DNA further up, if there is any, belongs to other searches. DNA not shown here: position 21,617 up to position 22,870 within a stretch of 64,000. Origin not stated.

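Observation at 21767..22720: Eukaryote-type sterol C-24 methyltransferase (ERG6/SMT)-like gene in a bacterium with no sterol pathway genes in view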

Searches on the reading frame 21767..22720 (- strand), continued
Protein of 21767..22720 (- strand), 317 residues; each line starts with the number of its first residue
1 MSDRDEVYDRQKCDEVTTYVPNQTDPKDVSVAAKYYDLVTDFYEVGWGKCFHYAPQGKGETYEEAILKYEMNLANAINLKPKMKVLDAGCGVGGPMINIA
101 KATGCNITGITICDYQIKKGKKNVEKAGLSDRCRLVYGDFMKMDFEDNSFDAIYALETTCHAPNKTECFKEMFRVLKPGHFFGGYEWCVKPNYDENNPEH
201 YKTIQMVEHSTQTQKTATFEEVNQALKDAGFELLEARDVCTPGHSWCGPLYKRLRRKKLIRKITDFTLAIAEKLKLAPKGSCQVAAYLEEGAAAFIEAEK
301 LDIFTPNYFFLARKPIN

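Call 6: find_homologous_proteins(query=window:21767-22720:-, max_evalue=1e-10)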
Query window:21767-22720:- (317 aa): 1251 proteins with E <= 1e-10 among 2361 candidates; the best 120 are listed.
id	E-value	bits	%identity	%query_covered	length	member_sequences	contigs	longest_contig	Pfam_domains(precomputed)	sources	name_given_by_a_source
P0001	5.0e-220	747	100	100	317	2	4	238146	PF13847.13,PF13489.13,PF02353.27,PF13649.13,PF09445.17,PF01209.25,PF08241.19,PF08242.19,PF08498.16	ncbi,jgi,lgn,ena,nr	ncbi:MAG: hypothetical protein COT84_05190 [Chlamydiae bacterium CG10_big_fil_rev_8_21_14_0_10_35_9]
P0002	6.3e-175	599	79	99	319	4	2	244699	PF13847.13,PF13489.13,PF02353.27,PF13649.13,PF01135.26,PF09445.17,PF01209.25,PF08241.19,PF08242.19,PF08498.16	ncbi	-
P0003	1.3e-158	545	71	99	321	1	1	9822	PF13847.13,PF13489.13,PF02353.27,PF13649.13,PF01209.25,PF08241.19,PF08242.19,PF08498.16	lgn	-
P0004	3.7e-156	537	69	100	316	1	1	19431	PF13847.13,PF13489.13,PF02353.27,PF13649.13,PF09445.17,PF01209.25,PF08241.19,PF08242.19,PF08498.16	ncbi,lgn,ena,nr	ncbi:MAG: Demethylrebeccamycin-D-glucose O-methyltransferase [Chlamydiae bacterium]|nr:Demethylrebec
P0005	1.8e-152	525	69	99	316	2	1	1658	PF13847.13,PF13489.13,PF02353.27,PF13649.13,PF01209.25,PF08241.19,PF08242.19,PF08498.16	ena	-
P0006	1.6e-150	519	70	99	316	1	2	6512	PF13847.13,PF13489.13,PF02353.27,PF13649.13,PF01209.25,PF08241.19,PF08242.19,PF08498.16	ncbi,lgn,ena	-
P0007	3.0e-149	515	68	100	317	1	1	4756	PF13847.13,PF13489.13,PF02353.27,PF13649.13,PF01209.25,PF08241.19,PF08242.19,PF08498.16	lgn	-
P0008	1.8e-142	492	67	100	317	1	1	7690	PF13847.13,PF13489.13,PF02353.27,PF13649.13,PF01209.25,PF08241.19,PF08242.19,PF08498.16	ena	-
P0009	1.8e-122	427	72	78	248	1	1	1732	PF13847.13,PF13489.13,PF02353.27,PF13649.13,PF01209.25,PF08241.19,PF08242.19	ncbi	-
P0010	5.5e-104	366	52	99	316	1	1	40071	PF13847.13,PF13489.13,PF02353.27,PF13649.13,PF01209.25,PF08241.19,PF08242.19,PF08498.16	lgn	-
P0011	6.8e-102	359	50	99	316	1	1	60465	PF13847.13,PF13489.13,PF02353.27,PF13649.13,PF01209.25,PF08241.19,PF08242.19,PF08498.16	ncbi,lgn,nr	ncbi:MAG: methyltransferase domain-containing protein [Chlamydiales bacterium]|nr:methyltransferase 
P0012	9.9e-102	359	50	99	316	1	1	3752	PF13847.13,PF13489.13,PF02353.27,PF13649.13,PF01209.25,PF08241.19,PF08242.19,PF08498.16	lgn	-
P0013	1.0e-101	359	50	99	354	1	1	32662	PF13847.13,PF13489.13,PF02353.27,PF13649.13,PF01209.25,PF08241.19,PF08242.19,PF08498.16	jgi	jgi:sterol 24-C-methyltransferase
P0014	1.6e-101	358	51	97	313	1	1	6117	PF13847.13,PF13489.13,PF02353.27,PF13649.13,PF01135.26,PF01209.25,PF08241.19,PF08242.19,PF08498.16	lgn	-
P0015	2.6e-101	357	50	100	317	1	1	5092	PF13847.13,PF13489.13,PF02353.27,PF13649.13,PF01209.25,PF08241.19,PF08242.19,PF08498.16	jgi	jgi:sterol 24-C-methyltransferase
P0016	8.3e-101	356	50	99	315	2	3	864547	PF13847.13,PF13489.13,PF02353.27,PF13649.13,PF01135.26,PF01209.25,PF08241.19,PF08242.19,PF08498.16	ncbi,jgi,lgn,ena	-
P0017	2.7e-100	354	51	99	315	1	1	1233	PF13847.13,PF13489.13,PF02353.27,PF13649.13,PF01135.26,PF01209.25,PF08241.19,PF08242.19,PF08498.16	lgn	-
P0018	4.8e-100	353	50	98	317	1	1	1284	PF13847.13,PF13489.13,PF02353.27,PF13649.13,PF01209.25,PF08241.19,PF08242.19,PF08498.16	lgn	-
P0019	8.0e-100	352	49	99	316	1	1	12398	PF13847.13,PF13489.13,PF02353.27,PF13649.13,PF01209.25,PF08241.19,PF08242.19,PF08498.16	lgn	-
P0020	1.0e-99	352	50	100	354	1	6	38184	PF13847.13,PF13489.13,PF02353.27,PF13649.13,PF01135.26,PF01728.26,PF01209.25,PF08241.19,PF08242.19,PF08498.16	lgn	-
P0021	1.2e-99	352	50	99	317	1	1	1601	PF13847.13,PF13489.13,PF02353.27,PF13649.13,PF01135.26,PF01209.25,PF08241.19,PF08242.19,PF08498.16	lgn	-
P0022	1.6e-99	351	48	99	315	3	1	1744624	PF13847.13,PF13489.13,PF02353.27,PF13649.13,PF01209.25,PF08241.19,PF08242.19,PF08498.16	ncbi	-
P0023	2.0e-99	351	50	99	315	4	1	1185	PF13847.13,PF13489.13,PF02353.27,PF13649.13,PF01135.26,PF01209.25,PF08241.19,PF08242.19,PF08498.16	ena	-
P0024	2.5e-98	347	51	98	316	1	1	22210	PF13847.13,PF13489.13,PF02353.27,PF13649.13,PF01135.26,PF01728.26,PF01209.25,PF08241.19,PF08242.19,PF08498.16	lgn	-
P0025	1.9e-97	345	50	100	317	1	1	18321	PF13847.13,PF13489.13,PF02353.27,PF13649.13,PF01209.25,PF08241.19,PF08242.19,PF08498.16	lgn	-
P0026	3.9e-96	340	49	98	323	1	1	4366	PF13847.13,PF13489.13,PF02353.27,PF13649.13,PF01209.25,PF08241.19,PF08242.19,PF08498.16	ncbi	-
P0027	4.2e-96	340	49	99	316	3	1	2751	PF13847.13,PF13489.13,PF02353.27,PF13649.13,PF01209.25,PF08241.19,PF08242.19,PF08498.16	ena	-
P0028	6.5e-96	339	48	99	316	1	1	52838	PF13847.13,PF13489.13,PF02353.27,PF13649.13,PF01135.26,PF01209.25,PF08241.19,PF08242.19,PF08498.16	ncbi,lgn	-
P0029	2.2e-95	338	49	99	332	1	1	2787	PF13847.13,PF13489.13,PF02353.27,PF13649.13,PF01135.26,PF01728.26,PF01209.25,PF08241.19,PF08242.19,PF08498.16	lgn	-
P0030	3.2e-95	337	48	99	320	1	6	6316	PF13847.13,PF13489.13,PF02353.27,PF13649.13,PF01135.26,PF01209.25,PF08241.19,PF08242.19,PF08498.16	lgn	-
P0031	3.3e-83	298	45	98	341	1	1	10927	PF13847.13,PF13489.13,PF02353.27,PF13649.13,PF01209.25,PF08241.19,PF08242.19,PF08498.16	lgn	-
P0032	6.1e-82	294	49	89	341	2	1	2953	PF13847.13,PF13489.13,PF02353.27,PF13649.13,PF01209.25,PF08241.19,PF08242.19,PF08498.16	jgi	-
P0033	2.1e-81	292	44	98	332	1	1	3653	PF13847.13,PF13489.13,PF02353.27,PF13649.13,PF01209.25,PF08241.19,PF08242.19,PF08498.16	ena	-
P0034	1.6e-80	289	48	89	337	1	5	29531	PF13847.13,PF13489.13,PF02353.27,PF13649.13,PF01209.25,PF08241.19,PF08242.19,PF08498.16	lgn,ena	-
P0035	2.9e-79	285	47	90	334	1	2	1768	PF13847.13,PF13489.13,PF02353.27,PF13649.13,PF01209.25,PF08241.19,PF08242.19,PF08498.16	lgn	-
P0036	3.1e-79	285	46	90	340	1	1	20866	PF13847.13,PF13489.13,PF02353.27,PF13649.13,PF01209.25,PF08241.19,PF08242.19,PF08498.16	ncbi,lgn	-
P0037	3.4e-78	281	47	88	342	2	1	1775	PF13847.13,PF13489.13,PF02353.27,PF13649.13,PF01209.25,PF08241.19,PF08242.19,PF08498.16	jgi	jgi:sterol 24-C-methyltransferase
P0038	4.3e-78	281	43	98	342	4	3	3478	PF13847.13,PF13489.13,PF02353.27,PF13649.13,PF01209.25,PF08241.19,PF08242.19,PF08498.16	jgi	jgi:sterol 24-C-methyltransferase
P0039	6.8e-78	280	46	89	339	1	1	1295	PF13847.13,PF13489.13,PF02353.27,PF13649.13,PF01209.25,PF08241.19,PF08242.19,PF08498.16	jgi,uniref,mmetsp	uniref:Methyltransferase n=1 Tax=Tetraselmis sp. GSL018 TaxID=582737 RepID=A0A061S3D5_9CHLO|mmetsp:T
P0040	1.1e-77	280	46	89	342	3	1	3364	PF13847.13,PF13489.13,PF02353.27,PF13649.13,PF01209.25,PF08241.19,PF08242.19,PF08498.16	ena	-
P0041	3.3e-77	278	43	98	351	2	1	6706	PF13847.13,PF13489.13,PF02353.27,PF13649.13,PF08241.19,PF08242.19,PF08498.16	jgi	jgi:sterol 24-C-methyltransferase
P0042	7.6e-77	277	45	90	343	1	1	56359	PF13847.13,PF13489.13,PF02353.27,PF13649.13,PF01209.25,PF08241.19,PF08242.19,PF08498.16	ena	-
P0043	7.9e-77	277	45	91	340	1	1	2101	PF13847.13,PF13489.13,PF02353.27,PF13649.13,PF01209.25,PF08241.19,PF08242.19,PF08498.16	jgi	jgi:sterol 24-C-methyltransferase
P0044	1.0e-76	276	46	90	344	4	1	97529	PF13847.13,PF13489.13,PF02353.27,PF13649.13,PF01209.25,PF08241.19,PF08242.19,PF08498.16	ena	-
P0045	1.1e-76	276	46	89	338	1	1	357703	PF13847.13,PF13489.13,PF02353.27,PF13649.13,PF01209.25,PF08241.19,PF08242.19,PF08498.16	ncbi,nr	ncbi:MAG: methyltransferase domain-containing protein [Alphaproteobacteria bacterium]|nr:methyltrans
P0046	1.3e-76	276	46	91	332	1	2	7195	PF13847.13,PF13489.13,PF02353.27,PF13649.13,PF01209.25,PF08241.19,PF08242.19,PF08498.16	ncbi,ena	-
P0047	1.5e-76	276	45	90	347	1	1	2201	PF13847.13,PF13489.13,PF02353.27,PF13649.13,PF01209.25,PF08241.19,PF08242.19,PF08498.16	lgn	-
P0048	1.9e-76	276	47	89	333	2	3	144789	PF13847.13,PF13489.13,PF02353.27,PF13649.13,PF01209.25,PF08241.19,PF08242.19,PF08498.16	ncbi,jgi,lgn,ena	-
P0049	2.8e-76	275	47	89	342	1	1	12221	PF13847.13,PF13489.13,PF02353.27,PF13649.13,PF01209.25,PF08241.19,PF08242.19,PF08498.16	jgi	jgi:sterol 24-C-methyltransferase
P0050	3.0e-76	275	45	89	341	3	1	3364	PF13847.13,PF13489.13,PF02353.27,PF13649.13,PF01209.25,PF08241.19,PF08242.19,PF08498.16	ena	-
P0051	3.3e-76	275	45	89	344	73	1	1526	PF13847.13,PF13489.13,PF02353.27,PF13649.13,PF01209.25,PF08241.19,PF08242.19,PF08498.16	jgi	jgi:sterol 24-C-methyltransferase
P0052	4.6e-76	274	44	89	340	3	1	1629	PF13847.13,PF13489.13,PF02353.27,PF13649.13,PF01209.25,PF08241.19,PF08242.19,PF08498.16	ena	-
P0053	5.7e-76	274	46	89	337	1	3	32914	PF13847.13,PF13489.13,PF02353.27,PF13649.13,PF01209.25,PF08241.19,PF08242.19,PF08498.16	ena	-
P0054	6.7e-76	274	45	89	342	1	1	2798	PF13847.13,PF13489.13,PF02353.27,PF13649.13,PF01209.25,PF08241.19,PF08242.19,PF08498.16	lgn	-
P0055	9.0e-76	273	44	89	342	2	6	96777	PF13847.13,PF13489.13,PF02353.27,PF13649.13,PF01209.25,PF08241.19,PF08242.19,PF08498.16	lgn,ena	-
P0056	1.3e-75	273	46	89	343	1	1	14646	PF13847.13,PF13489.13,PF02353.27,PF13649.13,PF01209.25,PF08241.19,PF08242.19,PF08498.16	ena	-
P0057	1.6e-75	272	41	97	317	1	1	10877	PF13847.13,PF13489.13,PF02353.27,PF13649.13,PF01209.25,PF08241.19,PF08242.19,PF08498.16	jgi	-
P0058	1.9e-75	272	44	89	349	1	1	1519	PF13847.13,PF13489.13,PF02353.27,PF05175.21,PF13649.13,PF01135.26,PF01209.25,PF08241.19,PF08242.19,PF08498.16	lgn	-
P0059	2.0e-75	272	43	91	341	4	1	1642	PF13847.13,PF13489.13,PF02353.27,PF13649.13,PF01209.25,PF08241.19,PF08242.19,PF08498.16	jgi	jgi:sterol 24-C-methyltransferase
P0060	2.1e-75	272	44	91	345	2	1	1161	PF13847.13,PF13489.13,PF02353.27,PF13649.13,PF01209.25,PF08241.19,PF08242.19,PF08498.16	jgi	jgi:sterol 24-C-methyltransferase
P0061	2.2e-75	272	43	98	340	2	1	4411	PF13847.13,PF13489.13,PF02353.27,PF13649.13,PF01209.25,PF08241.19,PF08242.19,PF08498.16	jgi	jgi:sterol 24-C-methyltransferase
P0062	2.4e-75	272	43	93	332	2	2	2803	PF13847.13,PF13489.13,PF02353.27,PF13649.13,PF01209.25,PF08241.19,PF08242.19,PF08498.16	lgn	-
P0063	2.8e-75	272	45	89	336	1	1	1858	PF13847.13,PF13489.13,PF02353.27,PF13649.13,PF01209.25,PF08241.19,PF08242.19,PF08498.16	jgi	jgi:sterol 24-C-methyltransferase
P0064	4.2e-75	271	45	91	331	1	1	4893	PF13847.13,PF13489.13,PF02353.27,PF13649.13,PF08241.19,PF08242.19,PF08498.16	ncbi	-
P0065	4.9e-75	271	45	89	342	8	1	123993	PF13847.13,PF13489.13,PF02353.27,PF13649.13,PF01209.25,PF08241.19,PF08242.19,PF08498.16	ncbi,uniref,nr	ncbi:cycloartenol-C-24-methyltransferase 1-like [Phoenix dactylifera]|uniref:Methyltransferase n=1 T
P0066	5.2e-75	271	44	91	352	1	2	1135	PF13847.13,PF13489.13,PF02353.27,PF13649.13,PF01209.25,PF08241.19,PF08242.19,PF08498.16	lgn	-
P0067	7.3e-75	270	44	91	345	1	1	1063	PF13847.13,PF13489.13,PF02353.27,PF13649.13,PF01209.25,PF08241.19,PF08242.19,PF08498.16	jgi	-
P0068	8.3e-75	270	44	97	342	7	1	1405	PF13847.13,PF13489.13,PF02353.27,PF13649.13,PF01209.25,PF08241.19,PF08242.19,PF08498.16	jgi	jgi:sterol 24-C-methyltransferase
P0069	8.6e-75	270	44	89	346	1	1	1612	PF13847.13,PF13489.13,PF02353.27,PF13649.13,PF01209.25,PF08241.19,PF08242.19,PF08498.16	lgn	-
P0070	8.9e-75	270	46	89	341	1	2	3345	PF13847.13,PF13489.13,PF02353.27,PF13649.13,PF01209.25,PF08241.19,PF08242.19,PF08498.16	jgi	jgi:sterol 24-C-methyltransferase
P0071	9.2e-75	270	46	89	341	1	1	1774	PF13847.13,PF13489.13,PF02353.27,PF13649.13,PF01135.26,PF01209.25,PF08241.19,PF08242.19,PF08498.16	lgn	-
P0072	9.9e-75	270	46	89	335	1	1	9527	PF13847.13,PF13489.13,PF02353.27,PF13649.13,PF01209.25,PF08241.19,PF08242.19,PF08498.16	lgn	-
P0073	1.2e-74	270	44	89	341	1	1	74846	PF13847.13,PF13489.13,PF02353.27,PF13649.13,PF01209.25,PF08241.19,PF08242.19,PF08498.16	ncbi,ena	-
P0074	1.2e-74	270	44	91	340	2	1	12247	PF13847.13,PF13489.13,PF02353.27,PF13649.13,PF01209.25,PF08241.19,PF08242.19,PF08498.16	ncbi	-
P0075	1.5e-74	269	44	90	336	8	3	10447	PF13847.13,PF13489.13,PF02353.27,PF13649.13,PF01209.25,PF08241.19,PF08242.19,PF08498.16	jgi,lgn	-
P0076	2.0e-74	269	46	89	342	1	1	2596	PF13847.13,PF13489.13,PF02353.27,PF13649.13,PF01209.25,PF08241.19,PF08242.19,PF08498.16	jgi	jgi:sterol 24-C-methyltransferase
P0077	2.1e-74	269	45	91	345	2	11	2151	PF13847.13,PF13489.13,PF02353.27,PF13649.13,PF01209.25,PF08241.19,PF08242.19,PF08498.16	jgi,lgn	jgi:sterol 24-C-methyltransferase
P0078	2.6e-74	268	46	89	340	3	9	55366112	PF13847.13,PF13489.13,PF02353.27,PF13649.13,PF01209.25,PF08241.19,PF08242.19,PF08498.16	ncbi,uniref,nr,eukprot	ncbi:hypothetical protein AAZX31_15G258000 [Glycine max]|uniref:Methyltransferase n=3 Tax=Glycine su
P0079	2.7e-74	268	44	89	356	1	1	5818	PF13847.13,PF13489.13,PF02353.27,PF13649.13,PF01209.25,PF08241.19,PF08242.19,PF08498.16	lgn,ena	-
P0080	2.8e-74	268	43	90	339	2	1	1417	PF13847.13,PF13489.13,PF02353.27,PF13649.13,PF01209.25,PF08241.19,PF08242.19,PF08498.16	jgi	jgi:sterol 24-C-methyltransferase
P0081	3.2e-74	268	45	89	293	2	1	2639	PF13847.13,PF13489.13,PF02353.27,PF13649.13,PF01209.25,PF08241.19,PF08242.19,PF08498.16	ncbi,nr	ncbi:MAG: methyltransferase domain-containing protein, partial [Chloroflexi bacterium]|nr:methyltran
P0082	3.3e-74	268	45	90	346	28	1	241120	PF13847.13,PF13489.13,PF02353.27,PF13649.13,PF01209.25,PF08241.19,PF08242.19,PF08498.16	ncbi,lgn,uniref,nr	ncbi:cycloartenol-C-24-methyltransferase [Quercus suber]|uniref:cycloartenol-C-24-methyltransferase 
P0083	3.6e-74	268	42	91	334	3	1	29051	PF13847.13,PF13489.13,PF02353.27,PF13649.13,PF01209.25,PF08241.19,PF08242.19,PF08498.16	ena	-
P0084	4.2e-74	268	46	89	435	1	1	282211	PF13847.13,PF13489.13,PF02353.27,PF13649.13,PF01209.25,PF08241.19,PF08242.19,PF08498.16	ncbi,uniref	ncbi:unnamed protein product [Ilex paraguariensis]|uniref:Methyltransferase n=2 Tax=Ilex paraguarien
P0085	4.9e-74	268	44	89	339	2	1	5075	PF13847.13,PF13489.13,PF02353.27,PF13649.13,PF01209.25,PF08241.19,PF08242.19,PF08498.16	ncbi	-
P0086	5.1e-74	268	43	91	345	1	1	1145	PF13847.13,PF13489.13,PF02353.27,PF13649.13,PF01209.25,PF08241.19,PF08242.19,PF08498.16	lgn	-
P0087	5.4e-74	267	44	90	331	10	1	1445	PF13847.13,PF13489.13,PF02353.27,PF13649.13,PF01209.25,PF08241.19,PF08242.19,PF08498.16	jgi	jgi:sterol 24-C-methyltransferase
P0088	5.9e-74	267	44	91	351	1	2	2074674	PF13847.13,PF13489.13,PF02353.27,PF13649.13,PF01209.25,PF08241.19,PF08242.19,PF08498.16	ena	-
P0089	5.9e-74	267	46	91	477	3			PF13847.13,PF13489.13,PF02353.27,PF13649.13,PF01209.25,PF08241.19,PF08242.19,PF08498.16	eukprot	eukprot:GILK01000283.1.p1 GENE.GILK01000283.1~~GILK01000283.1.p1 ORF type:complete len:478 (-),score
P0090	8.3e-74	267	46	88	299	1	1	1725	PF13847.13,PF13489.13,PF02353.27,PF13649.13,PF01209.25,PF08241.19,PF08242.19,PF08498.16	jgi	jgi:sterol 24-C-methyltransferase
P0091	8.4e-74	267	44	91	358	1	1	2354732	PF13847.13,PF13489.13,PF02353.27,PF13649.13,PF01209.25,PF08241.19,PF08242.19,PF08498.16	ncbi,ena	-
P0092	8.8e-74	267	45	91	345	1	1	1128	PF13847.13,PF13489.13,PF02353.27,PF13649.13,PF01209.25,PF08241.19,PF08498.16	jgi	-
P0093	8.8e-74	267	44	89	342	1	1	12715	PF13847.13,PF13489.13,PF02353.27,PF13649.13,PF01209.25,PF08241.19,PF08242.19,PF08498.16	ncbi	-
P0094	9.3e-74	267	42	94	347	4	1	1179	PF13847.13,PF13489.13,PF02353.27,PF13649.13,PF08241.19,PF08242.19,PF08498.16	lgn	-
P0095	9.9e-74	267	45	89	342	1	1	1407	PF13847.13,PF13489.13,PF02353.27,PF13649.13,PF01209.25,PF08241.19,PF08242.19,PF08498.16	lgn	-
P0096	1.1e-73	266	42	96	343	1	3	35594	PF13847.13,PF13489.13,PF02353.27,PF13649.13,PF01209.25,PF08241.19,PF08242.19,PF08498.16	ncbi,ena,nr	ncbi:MAG: methyltransferase domain-containing protein [Deltaproteobacteria bacterium]|nr:methyltrans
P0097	1.2e-73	266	45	89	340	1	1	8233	PF13847.13,PF13489.13,PF02353.27,PF13649.13,PF01209.25,PF08241.19,PF08242.19,PF08498.16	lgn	-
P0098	1.4e-73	266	43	99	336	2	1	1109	PF13847.13,PF13489.13,PF02353.27,PF13649.13,PF01209.25,PF08241.19,PF08242.19,PF08498.16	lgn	-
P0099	1.4e-73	266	45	89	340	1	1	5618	PF13847.13,PF13489.13,PF02353.27,PF13649.13,PF01209.25,PF08241.19,PF08242.19,PF08498.16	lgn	-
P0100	1.7e-73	266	46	89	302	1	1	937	PF13847.13,PF13489.13,PF02353.27,PF13649.13,PF01209.25,PF08241.19,PF08242.19,PF08498.16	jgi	-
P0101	1.8e-73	266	46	89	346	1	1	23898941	PF13847.13,PF13489.13,PF02353.27,PF13649.13,PF01209.25,PF08241.19,PF08242.19,PF08498.16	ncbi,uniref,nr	ncbi:cycloartenol-C-24-methyltransferase-like [Actinidia eriantha]|uniref:cycloartenol-C-24-methyltr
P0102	1.8e-73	266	45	91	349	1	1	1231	PF13847.13,PF13489.13,PF02353.27,PF13649.13,PF01209.25,PF08241.19,PF08242.19,PF08498.16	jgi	-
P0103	2.2e-73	265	46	90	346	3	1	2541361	PF13847.13,PF13489.13,PF02353.27,PF13649.13,PF01209.25,PF08241.19,PF08242.19,PF08498.16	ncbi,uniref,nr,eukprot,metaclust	ncbi:cycloartenol-C-24-methyltransferase [Amborella trichopoda]|uniref:Methyltransferase n=1 Tax=Amb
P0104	2.4e-73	265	46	89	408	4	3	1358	PF13847.13,PF13489.13,PF02353.27,PF13649.13,PF01209.25,PF08241.19,PF08242.19,PF08498.16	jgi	-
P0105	2.9e-73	265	45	89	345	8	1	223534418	PF13847.13,PF13489.13,PF02353.27,PF13649.13,PF01209.25,PF08241.19,PF08242.19,PF08498.16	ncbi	ncbi:Cycloartenol-C-24-methyltransferase [Sarracenia purpurea var. burkii]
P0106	2.9e-73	265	43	92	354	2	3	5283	PF13847.13,PF13489.13,PF02353.27,PF13649.13,PF01209.25,PF08241.19,PF08242.19,PF08498.16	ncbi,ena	-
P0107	2.9e-73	265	45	89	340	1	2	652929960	PF13847.13,PF13489.13,PF02353.27,PF13649.13,PF01209.25,PF08241.19,PF08242.19,PF08498.16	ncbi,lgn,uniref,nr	ncbi:unnamed protein product [Lathyrus oleraceus]|uniref:Methyltransferase n=1 Tax=Pisum sativum Tax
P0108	3.0e-73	265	44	89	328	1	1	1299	PF13847.13,PF13489.13,PF02353.27,PF13649.13,PF01209.25,PF08241.19,PF08242.19,PF08498.16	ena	-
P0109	3.0e-73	265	42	97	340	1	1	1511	PF13847.13,PF13489.13,PF02353.27,PF13649.13,PF01209.25,PF08241.19,PF08242.19,PF08498.16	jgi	-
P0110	3.1e-73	265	44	91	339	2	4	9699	PF13847.13,PF13489.13,PF02353.27,PF13649.13,PF08241.19,PF08242.19,PF08498.16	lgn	-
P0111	4.0e-73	265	42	89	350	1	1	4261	PF13847.13,PF13489.13,PF02353.27,PF13649.13,PF01209.25,PF08241.19,PF08242.19,PF08498.16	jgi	jgi:sterol 24-C-methyltransferase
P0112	4.2e-73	265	44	89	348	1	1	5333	PF13847.13,PF13489.13,PF02353.27,PF13649.13,PF01209.25,PF08241.19,PF08242.19,PF08498.16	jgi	jgi:sterol 24-C-methyltransferase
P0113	4.5e-73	264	47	89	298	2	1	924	PF13847.13,PF13489.13,PF02353.27,PF13649.13,PF01209.25,PF08241.19,PF08242.19,PF08498.16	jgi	jgi:sterol 24-C-methyltransferase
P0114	6.3e-73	264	43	91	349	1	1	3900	PF13847.13,PF13489.13,PF02353.27,PF13649.13,PF01209.25,PF08241.19,PF08242.19,PF08498.16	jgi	-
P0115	6.6e-73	264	45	89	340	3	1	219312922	PF13847.13,PF13489.13,PF02353.27,PF13649.13,PF01209.25,PF08241.19,PF08242.19,PF08498.16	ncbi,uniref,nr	ncbi:cycloartenol-C-24-methyltransferase [Vicia villosa]|uniref:cycloartenol-C-24-methyltransferase 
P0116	6.8e-73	264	46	89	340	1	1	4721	PF13847.13,PF13489.13,PF02353.27,PF13649.13,PF01209.25,PF08241.19,PF08242.19,PF08498.16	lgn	-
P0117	6.9e-73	264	43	91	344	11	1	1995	PF13847.13,PF13489.13,PF02353.27,PF13649.13,PF01209.25,PF08241.19,PF08242.19,PF08498.16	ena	-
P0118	7.0e-73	264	43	94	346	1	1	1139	PF13847.13,PF13489.13,PF02353.27,PF13649.13,PF01209.25,PF08241.19,PF08242.19,PF08498.16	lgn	-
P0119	8.6e-73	263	44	91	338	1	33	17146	PF13847.13,PF13489.13,PF02353.27,PF13649.13,PF01209.25,PF08241.19,PF08242.19,PF08498.16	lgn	-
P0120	8.8e-73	263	44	90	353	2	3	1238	PF13847.13,PF13489.13,PF02353.27,PF13649.13,PF01209.25,PF08241.19,PF08242.19,PF08498.16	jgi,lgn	-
